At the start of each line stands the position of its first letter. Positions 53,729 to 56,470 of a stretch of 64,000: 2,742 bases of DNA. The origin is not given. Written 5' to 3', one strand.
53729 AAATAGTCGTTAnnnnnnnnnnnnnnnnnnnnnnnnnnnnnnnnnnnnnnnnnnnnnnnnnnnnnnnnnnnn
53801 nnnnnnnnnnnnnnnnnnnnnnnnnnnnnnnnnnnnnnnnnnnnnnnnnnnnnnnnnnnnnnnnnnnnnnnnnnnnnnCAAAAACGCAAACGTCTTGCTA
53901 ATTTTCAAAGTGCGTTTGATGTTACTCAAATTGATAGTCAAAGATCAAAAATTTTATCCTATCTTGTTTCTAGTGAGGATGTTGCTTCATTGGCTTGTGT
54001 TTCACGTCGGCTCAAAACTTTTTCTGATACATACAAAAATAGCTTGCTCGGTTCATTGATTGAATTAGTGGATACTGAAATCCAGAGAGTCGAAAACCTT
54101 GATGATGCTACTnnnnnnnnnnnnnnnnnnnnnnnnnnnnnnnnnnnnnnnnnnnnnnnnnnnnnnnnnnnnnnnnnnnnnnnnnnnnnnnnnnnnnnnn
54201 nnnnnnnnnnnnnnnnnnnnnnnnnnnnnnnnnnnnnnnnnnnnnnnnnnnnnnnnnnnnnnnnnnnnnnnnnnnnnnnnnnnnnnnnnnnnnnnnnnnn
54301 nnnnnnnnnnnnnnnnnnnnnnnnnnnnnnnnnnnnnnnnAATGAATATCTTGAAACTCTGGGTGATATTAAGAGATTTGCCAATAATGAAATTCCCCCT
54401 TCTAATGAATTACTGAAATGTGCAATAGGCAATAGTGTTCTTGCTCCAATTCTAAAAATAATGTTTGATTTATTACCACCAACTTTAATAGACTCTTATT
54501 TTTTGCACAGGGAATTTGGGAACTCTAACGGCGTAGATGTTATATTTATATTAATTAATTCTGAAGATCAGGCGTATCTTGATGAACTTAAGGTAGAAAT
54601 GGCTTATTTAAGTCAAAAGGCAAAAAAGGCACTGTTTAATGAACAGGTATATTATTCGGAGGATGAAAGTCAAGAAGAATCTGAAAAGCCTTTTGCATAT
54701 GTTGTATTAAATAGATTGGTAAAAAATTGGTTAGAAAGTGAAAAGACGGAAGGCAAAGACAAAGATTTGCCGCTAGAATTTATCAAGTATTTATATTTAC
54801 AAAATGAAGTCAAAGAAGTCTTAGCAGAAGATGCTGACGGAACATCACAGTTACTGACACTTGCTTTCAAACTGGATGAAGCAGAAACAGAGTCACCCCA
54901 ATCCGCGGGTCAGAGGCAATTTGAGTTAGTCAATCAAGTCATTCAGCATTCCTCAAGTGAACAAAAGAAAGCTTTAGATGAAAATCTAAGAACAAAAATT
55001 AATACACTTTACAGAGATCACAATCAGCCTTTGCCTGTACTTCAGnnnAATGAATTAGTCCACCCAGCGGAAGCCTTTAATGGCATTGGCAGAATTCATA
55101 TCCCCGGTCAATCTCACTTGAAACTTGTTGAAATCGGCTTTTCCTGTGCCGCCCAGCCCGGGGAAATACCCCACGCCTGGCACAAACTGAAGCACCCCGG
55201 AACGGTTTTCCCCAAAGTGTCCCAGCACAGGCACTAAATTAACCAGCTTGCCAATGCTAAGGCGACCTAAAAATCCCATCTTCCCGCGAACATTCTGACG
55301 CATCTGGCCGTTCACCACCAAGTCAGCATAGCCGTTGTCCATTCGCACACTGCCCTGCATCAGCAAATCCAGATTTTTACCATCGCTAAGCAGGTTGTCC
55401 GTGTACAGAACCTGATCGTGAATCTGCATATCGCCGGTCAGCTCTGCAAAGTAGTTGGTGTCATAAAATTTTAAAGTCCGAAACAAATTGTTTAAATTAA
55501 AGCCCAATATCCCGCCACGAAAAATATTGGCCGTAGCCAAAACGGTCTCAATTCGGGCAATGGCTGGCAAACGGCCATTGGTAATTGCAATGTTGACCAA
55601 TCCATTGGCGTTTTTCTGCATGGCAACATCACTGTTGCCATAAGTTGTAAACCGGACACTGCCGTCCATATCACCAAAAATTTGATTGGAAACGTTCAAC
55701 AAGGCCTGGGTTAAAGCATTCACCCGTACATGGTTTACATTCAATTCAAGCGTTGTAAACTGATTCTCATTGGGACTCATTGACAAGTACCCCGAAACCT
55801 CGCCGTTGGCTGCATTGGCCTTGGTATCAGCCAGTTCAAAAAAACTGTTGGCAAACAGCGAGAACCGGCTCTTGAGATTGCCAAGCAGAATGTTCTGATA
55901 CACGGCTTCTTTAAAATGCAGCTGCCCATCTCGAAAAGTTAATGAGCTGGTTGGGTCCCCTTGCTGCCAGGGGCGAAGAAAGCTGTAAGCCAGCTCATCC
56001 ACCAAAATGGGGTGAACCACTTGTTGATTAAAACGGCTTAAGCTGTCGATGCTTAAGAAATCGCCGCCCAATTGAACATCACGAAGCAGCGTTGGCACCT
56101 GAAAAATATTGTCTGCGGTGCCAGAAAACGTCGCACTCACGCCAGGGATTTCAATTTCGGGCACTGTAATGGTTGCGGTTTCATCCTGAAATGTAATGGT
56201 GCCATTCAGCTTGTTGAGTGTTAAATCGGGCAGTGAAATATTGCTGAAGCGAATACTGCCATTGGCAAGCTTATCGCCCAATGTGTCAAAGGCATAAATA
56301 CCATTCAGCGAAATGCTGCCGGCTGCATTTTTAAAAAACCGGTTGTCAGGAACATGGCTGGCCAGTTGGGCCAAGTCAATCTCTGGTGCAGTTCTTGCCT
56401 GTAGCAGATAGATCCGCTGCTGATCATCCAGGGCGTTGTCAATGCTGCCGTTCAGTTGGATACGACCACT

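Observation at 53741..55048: F-box-like, tandem-repeat protein in an AT-rich, opposite-strand insertion between thyX and the AsmA-like giant gene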

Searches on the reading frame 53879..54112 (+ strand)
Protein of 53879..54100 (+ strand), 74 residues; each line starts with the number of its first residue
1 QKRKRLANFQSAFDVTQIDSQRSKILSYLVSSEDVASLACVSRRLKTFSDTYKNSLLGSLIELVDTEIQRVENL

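Call 26: search_solved_structures(query=window:53879-54100:+, max_evalue=10, show_alignments=5)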
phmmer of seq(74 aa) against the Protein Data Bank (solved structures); distinct sequences matched with E-value up to 10: 0.

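Call 37: find_homologous_proteins(query=window:53900-54079:+, max_evalue=10)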
Query seq(60 aa): no candidate shares three 5-residue words with the query. No homologue found.

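Call 39: search_protein_families(library=pfam, proteins=[window:53894-54076:+], max_evalue=10)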
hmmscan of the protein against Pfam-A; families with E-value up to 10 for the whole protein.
seq(61 aa): 2 families
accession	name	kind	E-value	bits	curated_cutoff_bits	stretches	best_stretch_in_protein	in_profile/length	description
PF12937.12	F-box-like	-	9.1e-05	22.6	24.3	1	19-44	11-35/47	F-box-like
PF00646.38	F-box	-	0.013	15.8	20.5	1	19-47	11-38/43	F-box domain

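Call 47: predict_structure(protein=window:53891-54112:+)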
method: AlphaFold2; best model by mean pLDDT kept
length: 74 residues; sequences in the alignment: 1
mean_pLDDT: 72.1   pTM: 0.55
mean pLDDT of the five models: 72.1, 63.6, 60.7, 57.1, 56.6
residues with pLDDT >= 90: 0; 70-90: 41; 50-70: 27; < 50: 6
segments of 3 or more residues with pLDDT < 50: 1-6
pLDDT, mean of each block of 10 residues (from residue 1): 47 62 69 84 82 80 85 63
secondary structure, 60 per line:
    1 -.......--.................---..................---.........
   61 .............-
elements in order: H2-8 H11-27 H31-48 H52-73

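Call 49: fold_search(model_id=the predicted structure, library=pdb)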
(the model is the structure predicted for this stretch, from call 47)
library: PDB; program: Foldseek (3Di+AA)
matches with E <= 10: 34; with E <= 0.001: 0
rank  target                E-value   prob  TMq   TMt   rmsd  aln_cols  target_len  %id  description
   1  8znl_A                1.9e+00  0.60  0.58  0.71   2.6        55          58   16  PD-L1 de novo designed binder with picomolar binding affinity (released 2025-06-04)
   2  6sz9_E                1.9e+00  0.60  0.56  0.57   2.0        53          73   15  Type IV Coupling Complex (T4CC) from L. pneumophila. (released 2020-05-13)
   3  6xcq                  4.1e+00  0.07  0.33  0.10   7.2        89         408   16  Erythromycin esterase EreC, mutant H289N in its closed conformation (released 2021-02-17)
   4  5ow5_D                4.3e+00  0.20  0.52  0.53   6.0        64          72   14  p60p80-CAMSAP complex (released 2018-07-11)
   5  1k4t_A                4.3e+00  0.20  0.51  0.07  10.6        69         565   17  HUMAN DNA TOPOISOMERASE I (70 KDA) IN COMPLEX WITH THE POISON TOPOTECAN AND COVALENT COMPLEX WITH A 22 BASE PAIR DNA D (released 2002-12-04)
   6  6gzc_B                4.9e+00  0.20  0.55  0.53   5.7        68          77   12  heterotetrameric katanin p60:p80 complex (released 2019-08-07)
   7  6dju_B                4.9e+00  0.13  0.49  0.07  11.0        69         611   16  Mtb ClpB in complex with ATPgammaS and casein, Conformer 1 (released 2018-09-26)
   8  3uo3_A                4.9e+00  0.07  0.39  0.18  10.1        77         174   16  Jac1 co-chaperone from Saccharomyces cerevisiae, 5-182 clone (released 2011-12-14)
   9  2hjm_A                5.6e+00  0.41  0.49  0.40   0.9        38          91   21  Crystal structure of a singleton protein PF1176 from P. furiosus (released 2007-07-03)
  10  6gzc_D                5.6e+00  0.18  0.54  0.53   5.6        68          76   12  heterotetrameric katanin p60:p80 complex (released 2019-08-07)
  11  3uo2_A                5.6e+00  0.02  0.23  0.13  12.0        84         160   21  Jac1 co-chaperone from Saccharomyces cerevisiae (released 2011-12-14)
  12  1lt1_A                5.9e+00  0.38  0.52  0.78   0.8        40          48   12  SLIDING HELIX INDUCED CHANGE OF COORDINATION GEOMETRY IN A MODEL DI-MN(II) PROTEIN (released 2003-05-20)
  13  1u7j_MODEL_1_A        6.3e+00  0.28  0.50  0.72   1.3        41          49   12  Solution structure of a diiron protein model (released 2005-03-01)
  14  2lse_MODEL_1_A        6.3e+00  0.13  0.53  0.41   6.7        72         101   10  Solution NMR Structure of De Novo Designed Four Helix Bundle Protein, Northeast Structural Genomics Consortium (released 2012-06-27)
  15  6a73_A                6.3e+00  0.09  0.46  0.16   5.3        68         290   18  Complex structure of CSN2 with IP6 (released 2019-07-03)
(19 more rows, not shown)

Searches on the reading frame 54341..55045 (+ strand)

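Call 39: search_protein_families(library=pfam, proteins=[window:54341-55045:+], max_evalue=10)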
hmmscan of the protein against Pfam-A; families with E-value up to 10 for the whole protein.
seq(235 aa): 2 families
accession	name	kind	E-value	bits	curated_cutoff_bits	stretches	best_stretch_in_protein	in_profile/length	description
PF14911.11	MMS22L_C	-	0.011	15.3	28.4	1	111-228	201-317/376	S-phase genomic integrity recombination mediator, C-terminal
PF24231.1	DUF7444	-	0.13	12.7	27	1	68-115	15-62/90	Family of unknown function (DUF7444)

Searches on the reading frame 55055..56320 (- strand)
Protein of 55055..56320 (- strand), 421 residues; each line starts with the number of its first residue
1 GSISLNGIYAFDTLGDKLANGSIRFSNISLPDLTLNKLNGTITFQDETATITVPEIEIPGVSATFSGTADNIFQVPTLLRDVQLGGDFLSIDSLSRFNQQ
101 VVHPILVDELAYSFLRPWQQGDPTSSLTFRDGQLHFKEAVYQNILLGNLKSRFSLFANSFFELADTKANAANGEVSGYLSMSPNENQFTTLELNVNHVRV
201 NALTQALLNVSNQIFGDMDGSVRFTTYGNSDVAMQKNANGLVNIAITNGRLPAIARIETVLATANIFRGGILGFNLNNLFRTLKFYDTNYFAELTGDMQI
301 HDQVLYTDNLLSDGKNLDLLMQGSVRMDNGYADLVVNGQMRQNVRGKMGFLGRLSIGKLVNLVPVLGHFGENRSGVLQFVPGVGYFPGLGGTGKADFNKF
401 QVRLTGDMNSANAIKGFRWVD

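Call 35: find_related_loci(query=window:55055-56320:-, collection=metagenome_contigs, flank=8000)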
Query window:55055-56320:- (421 aa) in metagenome_contigs; peptide patterns used: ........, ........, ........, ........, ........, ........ (x = any residue, [..] = any of these).
58 stretches matched a pattern, but none encodes a relative of the query by tblastn (E <= 1e-3).

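Call 74: search_solved_structures(query=window:55055-56320:-, max_evalue=1)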
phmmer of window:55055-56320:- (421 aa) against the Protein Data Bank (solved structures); distinct sequences matched with E-value up to 1: 4.
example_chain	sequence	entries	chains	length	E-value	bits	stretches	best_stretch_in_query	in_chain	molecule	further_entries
2wtk_B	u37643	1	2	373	0.0079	18.3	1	6-72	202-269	STE20-RELATED KINASE ADAPTER PROTEIN ALPHA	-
3gni_B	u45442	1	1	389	0.0086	18.2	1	6-72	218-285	STRAD alpha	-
8vsu_B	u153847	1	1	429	0.01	18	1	6-72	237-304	Isoform 3 of STE20-related kinase adapter protein alpha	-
9bab_z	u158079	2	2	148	0.17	14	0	40-83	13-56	DUF1102 domain-containing protein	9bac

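Call 75: search_protein_families(library=pfam, proteins=[window:55055-56320:-], max_evalue=10)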
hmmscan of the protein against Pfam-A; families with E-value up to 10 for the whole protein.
window:55055-56320:- (421 aa): 2 families
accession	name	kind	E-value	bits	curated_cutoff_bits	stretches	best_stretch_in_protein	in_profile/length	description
PF05170.20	AsmA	-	4.4e-10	39.4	29.8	1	133-282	444-572/607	AsmA family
PF13116.12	YhdP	-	3.7e-07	28.9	46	1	134-337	968-1169/1224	YhdP protein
